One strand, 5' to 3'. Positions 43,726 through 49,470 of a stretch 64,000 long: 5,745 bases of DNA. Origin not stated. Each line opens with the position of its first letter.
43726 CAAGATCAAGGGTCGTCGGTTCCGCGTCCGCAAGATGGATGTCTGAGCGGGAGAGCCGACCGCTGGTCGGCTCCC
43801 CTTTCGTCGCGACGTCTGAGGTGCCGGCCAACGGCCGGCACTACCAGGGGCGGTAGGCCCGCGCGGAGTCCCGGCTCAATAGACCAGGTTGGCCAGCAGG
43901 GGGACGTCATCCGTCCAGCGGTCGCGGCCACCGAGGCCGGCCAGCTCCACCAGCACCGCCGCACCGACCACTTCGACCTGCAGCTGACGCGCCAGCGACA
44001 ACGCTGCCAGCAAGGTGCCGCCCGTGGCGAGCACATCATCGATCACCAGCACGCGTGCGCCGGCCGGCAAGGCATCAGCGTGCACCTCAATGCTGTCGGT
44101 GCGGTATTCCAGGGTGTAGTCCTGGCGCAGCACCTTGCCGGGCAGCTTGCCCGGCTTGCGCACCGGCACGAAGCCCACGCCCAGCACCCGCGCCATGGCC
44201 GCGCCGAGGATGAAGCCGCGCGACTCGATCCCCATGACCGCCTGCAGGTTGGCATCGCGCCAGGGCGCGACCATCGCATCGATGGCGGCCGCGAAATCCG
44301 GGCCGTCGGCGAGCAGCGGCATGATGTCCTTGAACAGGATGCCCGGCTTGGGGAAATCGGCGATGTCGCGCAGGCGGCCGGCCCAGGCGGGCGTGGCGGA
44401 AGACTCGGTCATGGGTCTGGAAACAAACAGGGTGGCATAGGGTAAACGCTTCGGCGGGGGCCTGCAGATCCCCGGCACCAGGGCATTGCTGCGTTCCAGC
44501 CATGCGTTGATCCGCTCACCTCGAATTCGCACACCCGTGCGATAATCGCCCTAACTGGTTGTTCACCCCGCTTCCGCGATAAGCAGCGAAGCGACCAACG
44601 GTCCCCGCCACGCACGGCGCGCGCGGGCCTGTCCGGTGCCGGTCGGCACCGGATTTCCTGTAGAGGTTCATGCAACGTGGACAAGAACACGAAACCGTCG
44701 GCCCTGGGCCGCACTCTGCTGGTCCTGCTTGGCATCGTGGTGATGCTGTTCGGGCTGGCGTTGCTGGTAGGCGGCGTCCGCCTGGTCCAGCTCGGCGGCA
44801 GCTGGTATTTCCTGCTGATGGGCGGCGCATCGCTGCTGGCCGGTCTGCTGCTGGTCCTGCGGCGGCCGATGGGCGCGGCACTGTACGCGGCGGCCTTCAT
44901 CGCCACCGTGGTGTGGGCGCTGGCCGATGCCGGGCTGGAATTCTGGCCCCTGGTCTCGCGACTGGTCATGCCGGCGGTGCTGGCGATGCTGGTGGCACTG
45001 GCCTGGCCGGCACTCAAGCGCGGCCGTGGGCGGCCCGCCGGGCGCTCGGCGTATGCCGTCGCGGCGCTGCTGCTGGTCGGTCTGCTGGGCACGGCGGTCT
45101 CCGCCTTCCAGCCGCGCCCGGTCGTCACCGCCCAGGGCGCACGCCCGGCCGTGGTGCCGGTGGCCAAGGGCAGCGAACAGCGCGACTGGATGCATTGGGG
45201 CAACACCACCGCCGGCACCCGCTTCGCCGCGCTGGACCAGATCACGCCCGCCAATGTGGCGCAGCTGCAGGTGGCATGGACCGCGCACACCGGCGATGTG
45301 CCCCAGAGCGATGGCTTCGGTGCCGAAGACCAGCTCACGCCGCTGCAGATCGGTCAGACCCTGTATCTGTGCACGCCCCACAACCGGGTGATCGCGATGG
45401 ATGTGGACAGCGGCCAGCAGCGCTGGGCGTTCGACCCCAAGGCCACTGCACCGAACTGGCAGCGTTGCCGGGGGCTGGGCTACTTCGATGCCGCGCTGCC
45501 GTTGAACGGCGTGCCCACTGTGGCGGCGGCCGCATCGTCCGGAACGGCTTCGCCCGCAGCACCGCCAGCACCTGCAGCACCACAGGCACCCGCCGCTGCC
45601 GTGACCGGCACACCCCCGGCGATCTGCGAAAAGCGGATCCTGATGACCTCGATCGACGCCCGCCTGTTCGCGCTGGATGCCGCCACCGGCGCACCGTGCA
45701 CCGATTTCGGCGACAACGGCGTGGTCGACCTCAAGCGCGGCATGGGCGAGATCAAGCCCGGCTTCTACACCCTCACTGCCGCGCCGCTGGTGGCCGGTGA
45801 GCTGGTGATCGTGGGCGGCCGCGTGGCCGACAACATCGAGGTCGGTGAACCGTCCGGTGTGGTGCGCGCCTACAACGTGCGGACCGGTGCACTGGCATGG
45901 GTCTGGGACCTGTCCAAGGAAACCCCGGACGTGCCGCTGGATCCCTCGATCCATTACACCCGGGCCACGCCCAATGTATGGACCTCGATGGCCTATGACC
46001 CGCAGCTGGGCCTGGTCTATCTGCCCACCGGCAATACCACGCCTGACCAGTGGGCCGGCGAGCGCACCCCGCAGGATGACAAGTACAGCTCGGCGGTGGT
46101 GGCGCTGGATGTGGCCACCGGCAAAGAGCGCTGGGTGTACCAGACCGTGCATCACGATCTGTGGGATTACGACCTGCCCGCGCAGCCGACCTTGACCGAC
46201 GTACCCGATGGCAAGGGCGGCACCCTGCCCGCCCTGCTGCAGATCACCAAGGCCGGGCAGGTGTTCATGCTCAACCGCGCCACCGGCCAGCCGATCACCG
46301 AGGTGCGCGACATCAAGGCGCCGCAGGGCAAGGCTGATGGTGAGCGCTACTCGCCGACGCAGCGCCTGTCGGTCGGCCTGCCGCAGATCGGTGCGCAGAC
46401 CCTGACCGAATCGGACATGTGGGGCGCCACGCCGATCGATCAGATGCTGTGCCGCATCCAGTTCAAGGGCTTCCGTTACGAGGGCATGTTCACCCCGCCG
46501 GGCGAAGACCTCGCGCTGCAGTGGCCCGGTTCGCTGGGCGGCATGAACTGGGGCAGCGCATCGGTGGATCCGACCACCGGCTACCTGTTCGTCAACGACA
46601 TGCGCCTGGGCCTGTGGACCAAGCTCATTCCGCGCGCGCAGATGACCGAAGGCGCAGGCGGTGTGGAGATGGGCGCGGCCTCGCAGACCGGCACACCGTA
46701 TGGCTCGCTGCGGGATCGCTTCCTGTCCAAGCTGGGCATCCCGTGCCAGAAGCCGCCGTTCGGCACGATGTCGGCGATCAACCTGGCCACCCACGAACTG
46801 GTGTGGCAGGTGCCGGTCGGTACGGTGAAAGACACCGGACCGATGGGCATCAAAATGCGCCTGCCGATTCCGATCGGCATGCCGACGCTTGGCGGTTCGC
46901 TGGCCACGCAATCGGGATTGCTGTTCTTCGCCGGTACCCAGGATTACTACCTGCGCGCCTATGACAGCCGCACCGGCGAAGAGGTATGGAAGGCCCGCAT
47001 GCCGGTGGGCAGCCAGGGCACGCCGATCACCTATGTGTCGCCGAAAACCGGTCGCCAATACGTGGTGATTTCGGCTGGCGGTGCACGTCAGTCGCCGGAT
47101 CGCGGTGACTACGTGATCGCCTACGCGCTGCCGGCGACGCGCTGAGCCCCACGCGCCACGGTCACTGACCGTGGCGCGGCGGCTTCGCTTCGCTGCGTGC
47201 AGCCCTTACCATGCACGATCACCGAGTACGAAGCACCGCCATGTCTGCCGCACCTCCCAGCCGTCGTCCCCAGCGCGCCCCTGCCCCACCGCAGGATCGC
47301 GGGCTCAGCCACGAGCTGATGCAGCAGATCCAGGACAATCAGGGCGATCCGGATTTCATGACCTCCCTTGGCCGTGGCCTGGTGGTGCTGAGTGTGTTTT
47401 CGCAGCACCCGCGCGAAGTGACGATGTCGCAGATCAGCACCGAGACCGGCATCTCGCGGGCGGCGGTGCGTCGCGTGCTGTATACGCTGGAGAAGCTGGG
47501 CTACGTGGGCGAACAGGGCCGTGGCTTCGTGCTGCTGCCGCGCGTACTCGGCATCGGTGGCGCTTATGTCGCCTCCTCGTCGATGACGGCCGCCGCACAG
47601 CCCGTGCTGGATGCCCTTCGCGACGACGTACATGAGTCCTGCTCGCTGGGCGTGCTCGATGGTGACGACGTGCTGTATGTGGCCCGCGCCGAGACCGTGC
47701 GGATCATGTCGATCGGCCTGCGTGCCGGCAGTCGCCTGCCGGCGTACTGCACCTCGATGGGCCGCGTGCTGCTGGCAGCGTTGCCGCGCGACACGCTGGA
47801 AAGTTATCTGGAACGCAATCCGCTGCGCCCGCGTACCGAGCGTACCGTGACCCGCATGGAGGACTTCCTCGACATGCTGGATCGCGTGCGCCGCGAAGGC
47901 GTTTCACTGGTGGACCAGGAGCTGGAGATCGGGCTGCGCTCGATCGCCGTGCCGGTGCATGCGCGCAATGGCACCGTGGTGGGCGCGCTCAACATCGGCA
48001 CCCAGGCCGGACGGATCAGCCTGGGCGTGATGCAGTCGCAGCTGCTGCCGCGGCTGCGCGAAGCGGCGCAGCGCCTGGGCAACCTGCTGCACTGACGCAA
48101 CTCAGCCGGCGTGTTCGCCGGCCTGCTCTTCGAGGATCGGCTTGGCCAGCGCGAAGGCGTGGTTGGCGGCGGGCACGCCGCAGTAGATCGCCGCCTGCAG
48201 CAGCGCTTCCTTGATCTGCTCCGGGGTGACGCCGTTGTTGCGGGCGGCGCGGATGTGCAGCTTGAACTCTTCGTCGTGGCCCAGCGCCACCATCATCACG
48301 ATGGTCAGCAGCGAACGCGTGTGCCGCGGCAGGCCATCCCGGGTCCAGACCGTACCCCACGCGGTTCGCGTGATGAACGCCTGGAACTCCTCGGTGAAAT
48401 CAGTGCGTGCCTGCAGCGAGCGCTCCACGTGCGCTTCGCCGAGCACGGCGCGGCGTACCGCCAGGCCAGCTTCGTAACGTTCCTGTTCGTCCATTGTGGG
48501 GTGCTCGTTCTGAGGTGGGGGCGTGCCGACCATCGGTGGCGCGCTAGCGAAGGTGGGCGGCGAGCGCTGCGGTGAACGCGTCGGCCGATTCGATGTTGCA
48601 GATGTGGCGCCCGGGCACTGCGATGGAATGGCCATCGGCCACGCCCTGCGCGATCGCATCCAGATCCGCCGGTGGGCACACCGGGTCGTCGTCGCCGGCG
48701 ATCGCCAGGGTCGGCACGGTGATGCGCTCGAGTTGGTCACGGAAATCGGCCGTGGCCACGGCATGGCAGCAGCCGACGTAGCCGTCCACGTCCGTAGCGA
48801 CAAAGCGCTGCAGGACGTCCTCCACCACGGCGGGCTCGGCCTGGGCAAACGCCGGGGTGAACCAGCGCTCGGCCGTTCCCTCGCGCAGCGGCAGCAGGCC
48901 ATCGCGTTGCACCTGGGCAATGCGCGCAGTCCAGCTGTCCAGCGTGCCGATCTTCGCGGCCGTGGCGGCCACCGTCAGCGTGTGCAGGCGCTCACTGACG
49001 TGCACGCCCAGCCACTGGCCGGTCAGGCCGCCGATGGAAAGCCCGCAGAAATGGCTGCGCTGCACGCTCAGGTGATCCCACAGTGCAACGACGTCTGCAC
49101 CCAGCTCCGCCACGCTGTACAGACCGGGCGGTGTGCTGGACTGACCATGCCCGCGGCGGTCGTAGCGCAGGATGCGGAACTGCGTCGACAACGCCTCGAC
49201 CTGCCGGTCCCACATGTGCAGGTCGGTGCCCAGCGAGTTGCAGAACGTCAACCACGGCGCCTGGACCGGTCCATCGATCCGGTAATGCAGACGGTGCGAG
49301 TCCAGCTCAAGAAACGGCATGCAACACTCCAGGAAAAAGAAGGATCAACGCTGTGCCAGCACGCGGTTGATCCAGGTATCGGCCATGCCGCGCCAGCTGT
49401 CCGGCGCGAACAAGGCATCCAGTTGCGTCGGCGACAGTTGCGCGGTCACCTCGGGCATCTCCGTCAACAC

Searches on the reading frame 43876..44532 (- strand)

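Call 44: search_protein_families(library=pfam, proteins=[window:43876-44532:-], max_evalue=0.00001)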
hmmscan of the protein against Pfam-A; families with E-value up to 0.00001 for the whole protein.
window:43876-44532:- (218 aa): 1 family
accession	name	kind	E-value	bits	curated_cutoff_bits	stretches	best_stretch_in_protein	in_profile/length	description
PF00156.33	Pribosyltran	-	2.1e-17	63.3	26.3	1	77-196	8-125/158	Phosphoribosyl transferase domain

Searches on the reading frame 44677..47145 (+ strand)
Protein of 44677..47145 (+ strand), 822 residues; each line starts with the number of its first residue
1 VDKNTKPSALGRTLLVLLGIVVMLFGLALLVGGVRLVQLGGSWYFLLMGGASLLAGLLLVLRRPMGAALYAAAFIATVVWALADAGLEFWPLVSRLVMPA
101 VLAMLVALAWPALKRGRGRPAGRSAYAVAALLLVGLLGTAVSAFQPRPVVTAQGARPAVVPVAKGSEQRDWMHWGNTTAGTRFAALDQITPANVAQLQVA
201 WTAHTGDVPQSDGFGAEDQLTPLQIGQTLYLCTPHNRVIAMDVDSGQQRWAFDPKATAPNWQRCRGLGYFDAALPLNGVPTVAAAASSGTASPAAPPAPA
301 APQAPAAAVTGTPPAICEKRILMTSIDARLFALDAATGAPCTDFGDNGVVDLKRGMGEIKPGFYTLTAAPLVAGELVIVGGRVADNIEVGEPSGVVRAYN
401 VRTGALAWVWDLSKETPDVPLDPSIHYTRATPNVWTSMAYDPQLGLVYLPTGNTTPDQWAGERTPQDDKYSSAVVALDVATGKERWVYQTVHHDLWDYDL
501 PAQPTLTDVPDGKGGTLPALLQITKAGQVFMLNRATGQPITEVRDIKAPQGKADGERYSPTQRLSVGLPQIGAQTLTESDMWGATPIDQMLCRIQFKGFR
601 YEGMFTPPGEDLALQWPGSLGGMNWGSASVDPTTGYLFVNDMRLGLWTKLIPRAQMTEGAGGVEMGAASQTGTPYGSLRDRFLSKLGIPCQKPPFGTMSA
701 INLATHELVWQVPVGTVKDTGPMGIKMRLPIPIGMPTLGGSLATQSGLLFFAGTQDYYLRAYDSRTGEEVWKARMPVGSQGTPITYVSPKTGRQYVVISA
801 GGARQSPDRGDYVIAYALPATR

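Call 7: search_protein_families(library=pfam, proteins=[window:44677-47145:+], max_evalue=0.001)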
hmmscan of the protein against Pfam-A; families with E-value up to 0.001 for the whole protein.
window:44677-47145:+ (822 aa): 2 families
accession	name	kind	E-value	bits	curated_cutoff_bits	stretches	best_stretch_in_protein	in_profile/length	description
PF01011.28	PQQ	-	9e-221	735.1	26.7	1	171-796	1-595/595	Glucose/ethanol/alcohol dehydrogenase, beta-propeller domain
PF13360.13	PQQ_2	-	1.4e-17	64.6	27.6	3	393-558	2-158/233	Outer membrane protein assembly factor BamB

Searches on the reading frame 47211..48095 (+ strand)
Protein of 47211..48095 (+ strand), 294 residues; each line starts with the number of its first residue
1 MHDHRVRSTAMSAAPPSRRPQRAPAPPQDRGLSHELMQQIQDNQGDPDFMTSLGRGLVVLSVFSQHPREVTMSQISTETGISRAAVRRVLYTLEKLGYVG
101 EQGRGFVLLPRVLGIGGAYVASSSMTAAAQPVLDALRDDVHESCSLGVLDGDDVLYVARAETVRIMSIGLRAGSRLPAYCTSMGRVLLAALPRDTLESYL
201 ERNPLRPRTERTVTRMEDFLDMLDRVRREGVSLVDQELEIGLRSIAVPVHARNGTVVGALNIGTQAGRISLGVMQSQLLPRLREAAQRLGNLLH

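Call 7: search_protein_families(library=pfam, proteins=[window:47211-48095:+], max_evalue=0.001)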
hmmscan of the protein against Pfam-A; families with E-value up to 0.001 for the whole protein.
window:47211-48095:+ (294 aa): 8 families
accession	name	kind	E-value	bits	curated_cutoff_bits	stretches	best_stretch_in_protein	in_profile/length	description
PF01614.24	IclR_C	-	7.2e-44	149.8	24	1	118-289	2-172/174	Bacterial transcriptional regulator IclR C-terminal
PF09339.16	HTH_IclR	-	1.6e-13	50.6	22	1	52-100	1-49/52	IclR helix-turn-helix domain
PF12802.13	MarR_2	-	1.1e-05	25.9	27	1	59-99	10-50/61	MarR family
PF08279.18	HTH_11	-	1.4e-05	25.4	25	1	59-102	5-50/55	HTH domain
PF13412.12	HTH_24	-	0.00028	20.8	21.9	1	59-99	8-47/48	Winged helix-turn-helix DNA-binding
PF25213.1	HVO_A0261_N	-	0.00038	20.7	35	0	54-108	11-63/86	HVO_A0261 N-terminal domain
PF02082.26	Rrf2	-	0.00051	20.6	30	1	56-100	8-54/132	Iron-dependent Transcriptional regulator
PF01022.26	HTH_5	-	0.00067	19.9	22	0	62-99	10-45/47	Bacterial regulatory protein, arsR family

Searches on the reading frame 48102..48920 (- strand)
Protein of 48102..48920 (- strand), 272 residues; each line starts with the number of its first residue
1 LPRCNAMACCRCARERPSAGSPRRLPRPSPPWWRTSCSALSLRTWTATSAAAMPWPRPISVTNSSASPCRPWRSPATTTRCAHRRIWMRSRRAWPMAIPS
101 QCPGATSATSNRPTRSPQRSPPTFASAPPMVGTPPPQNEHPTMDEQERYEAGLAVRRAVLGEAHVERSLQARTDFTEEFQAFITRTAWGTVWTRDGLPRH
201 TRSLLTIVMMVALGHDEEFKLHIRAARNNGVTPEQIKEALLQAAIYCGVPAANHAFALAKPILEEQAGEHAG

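Call 65: search_protein_families(library=pfam, proteins=[window:48102-48920:-], max_evalue=0.00001)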
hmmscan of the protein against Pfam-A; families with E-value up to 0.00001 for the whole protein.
window:48102-48920:- (272 aa): 1 family
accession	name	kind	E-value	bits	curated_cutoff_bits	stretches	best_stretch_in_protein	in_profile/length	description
PF02627.25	CMD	-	4e-27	94.5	23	1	178-260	2-83/84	Carboxymuconolactone decarboxylase family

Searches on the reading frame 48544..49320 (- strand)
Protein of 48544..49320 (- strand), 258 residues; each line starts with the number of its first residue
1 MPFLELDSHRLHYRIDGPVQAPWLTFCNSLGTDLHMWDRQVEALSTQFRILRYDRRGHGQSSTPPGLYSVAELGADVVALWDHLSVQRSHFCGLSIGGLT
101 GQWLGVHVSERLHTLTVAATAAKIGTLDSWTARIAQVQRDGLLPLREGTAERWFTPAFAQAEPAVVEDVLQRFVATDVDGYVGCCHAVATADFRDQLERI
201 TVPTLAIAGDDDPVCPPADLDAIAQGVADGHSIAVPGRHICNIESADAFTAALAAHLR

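Call 7: search_protein_families(library=pfam, proteins=[window:48544-49320:-], max_evalue=0.001)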
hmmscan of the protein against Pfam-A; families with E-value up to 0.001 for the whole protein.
window:48544-49320:- (258 aa): 3 families
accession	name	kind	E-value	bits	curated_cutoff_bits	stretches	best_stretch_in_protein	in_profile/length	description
PF00561.26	Abhydrolase_1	-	9.1e-19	68.5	25.8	1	22-124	1-103/245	alpha/beta hydrolase fold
PF12146.15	Hydrolase_4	-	1.4e-11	44.6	27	1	47-227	31-217/239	Serine aminopeptidase, S33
PF12697.13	Abhydrolase_6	-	1.4e-10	42.7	26.3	1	32-250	9-215/217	Alpha/beta hydrolase family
